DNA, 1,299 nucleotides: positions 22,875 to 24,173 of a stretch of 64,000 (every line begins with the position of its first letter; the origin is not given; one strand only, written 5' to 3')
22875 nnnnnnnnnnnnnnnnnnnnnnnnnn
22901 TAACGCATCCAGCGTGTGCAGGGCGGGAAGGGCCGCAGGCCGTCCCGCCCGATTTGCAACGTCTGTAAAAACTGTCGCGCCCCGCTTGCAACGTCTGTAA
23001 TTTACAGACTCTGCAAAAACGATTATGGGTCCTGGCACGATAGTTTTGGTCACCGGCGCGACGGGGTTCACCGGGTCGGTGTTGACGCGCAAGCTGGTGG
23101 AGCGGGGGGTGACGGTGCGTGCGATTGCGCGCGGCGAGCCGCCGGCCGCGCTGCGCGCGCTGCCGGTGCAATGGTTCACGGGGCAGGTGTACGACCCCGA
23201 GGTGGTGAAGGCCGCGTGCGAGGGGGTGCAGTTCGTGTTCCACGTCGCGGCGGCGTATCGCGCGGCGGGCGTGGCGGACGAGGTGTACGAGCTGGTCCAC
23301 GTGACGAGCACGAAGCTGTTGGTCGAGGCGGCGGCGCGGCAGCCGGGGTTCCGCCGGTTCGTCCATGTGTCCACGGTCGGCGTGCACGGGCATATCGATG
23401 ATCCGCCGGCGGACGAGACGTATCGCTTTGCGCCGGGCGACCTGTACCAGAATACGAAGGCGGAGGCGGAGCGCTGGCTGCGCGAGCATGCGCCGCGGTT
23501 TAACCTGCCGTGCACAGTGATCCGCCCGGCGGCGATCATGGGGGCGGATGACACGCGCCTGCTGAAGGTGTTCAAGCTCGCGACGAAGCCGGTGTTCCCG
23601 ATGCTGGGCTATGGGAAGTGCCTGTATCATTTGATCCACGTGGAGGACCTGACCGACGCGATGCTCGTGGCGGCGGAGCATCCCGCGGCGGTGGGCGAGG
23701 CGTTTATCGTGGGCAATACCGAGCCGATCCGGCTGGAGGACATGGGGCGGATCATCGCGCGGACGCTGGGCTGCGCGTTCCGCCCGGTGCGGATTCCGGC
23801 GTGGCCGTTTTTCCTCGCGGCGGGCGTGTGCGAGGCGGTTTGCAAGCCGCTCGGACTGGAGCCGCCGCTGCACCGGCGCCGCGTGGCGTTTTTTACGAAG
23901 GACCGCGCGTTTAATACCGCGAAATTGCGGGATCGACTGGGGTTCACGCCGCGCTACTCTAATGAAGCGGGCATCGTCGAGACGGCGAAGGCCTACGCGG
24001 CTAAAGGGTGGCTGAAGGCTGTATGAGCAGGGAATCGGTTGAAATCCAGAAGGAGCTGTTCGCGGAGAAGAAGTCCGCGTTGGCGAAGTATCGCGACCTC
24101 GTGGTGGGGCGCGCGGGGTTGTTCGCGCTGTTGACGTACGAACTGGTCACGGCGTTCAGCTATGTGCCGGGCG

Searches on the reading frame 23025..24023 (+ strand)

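Call 77: search_protein_families(library=pfam, proteins=[window:23025-24023:+])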
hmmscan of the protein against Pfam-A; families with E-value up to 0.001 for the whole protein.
window:23025-24023:+ (333 aa): 8 families
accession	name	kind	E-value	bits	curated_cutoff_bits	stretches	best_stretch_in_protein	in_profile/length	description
PF01370.27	Epimerase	-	7.3e-32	111.1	20.9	1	7-230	1-240/240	NAD dependent epimerase/dehydratase family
PF01073.25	3Beta_HSD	-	7.8e-22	78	22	1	8-251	1-271/280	3-beta hydroxysteroid dehydrogenase/isomerase family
PF13460.12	NAD_binding_10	-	6.2e-18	65.7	27.2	1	11-177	1-152/184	NAD(P)H-binding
PF07993.18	NAD_binding_4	-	1.2e-17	64.4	20.1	1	58-192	79-228/258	Male sterility protein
PF16363.11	GDP_Man_Dehyd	-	2.2e-14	54.1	27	1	8-221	1-241/332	GDP-mannose 4,6 dehydratase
PF05368.20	NmrA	-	2.3e-11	44.3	27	1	7-173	5-155/298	NmrA-like family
PF04321.23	RmlD_sub_bind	-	3.2e-11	43.3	27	1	7-183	3-163/287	RmlD substrate binding domain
PF02719.21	Polysacc_synt_2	-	1.2e-05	25.1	20.2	1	7-117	1-128/293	Polysaccharide biosynthesis protein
